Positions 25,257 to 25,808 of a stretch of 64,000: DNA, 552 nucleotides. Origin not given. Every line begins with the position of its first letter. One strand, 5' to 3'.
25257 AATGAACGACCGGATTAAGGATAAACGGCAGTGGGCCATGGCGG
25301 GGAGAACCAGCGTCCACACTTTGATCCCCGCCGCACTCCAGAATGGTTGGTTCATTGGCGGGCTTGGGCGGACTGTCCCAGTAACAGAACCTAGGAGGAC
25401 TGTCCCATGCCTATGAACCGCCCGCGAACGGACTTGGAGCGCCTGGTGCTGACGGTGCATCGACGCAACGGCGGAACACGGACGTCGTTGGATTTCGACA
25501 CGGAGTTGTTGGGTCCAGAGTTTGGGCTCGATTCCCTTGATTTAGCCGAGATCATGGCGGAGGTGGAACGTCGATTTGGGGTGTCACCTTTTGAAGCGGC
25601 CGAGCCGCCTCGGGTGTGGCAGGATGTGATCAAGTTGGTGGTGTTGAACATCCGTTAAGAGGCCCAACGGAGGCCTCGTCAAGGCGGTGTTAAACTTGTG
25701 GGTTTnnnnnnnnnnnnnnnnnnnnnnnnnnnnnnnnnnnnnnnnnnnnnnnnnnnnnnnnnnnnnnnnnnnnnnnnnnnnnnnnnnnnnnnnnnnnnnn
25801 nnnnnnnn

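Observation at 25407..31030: Exosortase/EpsI pair preceded by an ACP, short adenylating enzyme, ketoreductase and LbH acyltransferase cassette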

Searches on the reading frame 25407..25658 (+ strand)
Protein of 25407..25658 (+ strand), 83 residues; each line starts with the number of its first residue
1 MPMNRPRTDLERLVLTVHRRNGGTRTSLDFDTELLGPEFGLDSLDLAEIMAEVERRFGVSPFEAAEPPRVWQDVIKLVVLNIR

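Call 3: search_protein_families(library=ncbifam, proteins=[window:25407-25658:+], max_evalue=0.01)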
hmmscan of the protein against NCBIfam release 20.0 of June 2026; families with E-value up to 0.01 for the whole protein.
window:25407-25658:+ (83 aa): 4 families
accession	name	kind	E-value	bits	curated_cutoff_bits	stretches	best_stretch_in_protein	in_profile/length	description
NF006617.0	PRK09184.1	subfamily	0.00095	19.1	70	1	25-59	33-67/96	phosphopantetheine-binding protein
TIGR00517.1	acyl_carrier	equivalog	0.0017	18.2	70.45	1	39-78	33-73/77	acyl carrier protein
NF002148.0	PRK00982.1-2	subfamily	0.0032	17.3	71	1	39-78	34-74/79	acyl carrier protein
NF058660.1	cispen_ACP_AmcB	equivalog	0.0062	16.7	80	1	35-60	29-54/80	cispentacin biosynthesis acyl carrier protein AmcB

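Call 4: search_protein_families(library=pfam, proteins=[window:25407-25658:+], max_evalue=0.01)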
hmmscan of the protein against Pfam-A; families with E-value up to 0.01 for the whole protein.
window:25407-25658:+ (83 aa): 1 family
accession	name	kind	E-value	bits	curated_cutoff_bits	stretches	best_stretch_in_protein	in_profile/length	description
PF00550.31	PP-binding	-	6.8e-06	26.7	20.8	1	27-60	17-48/67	Phosphopantetheine attachment site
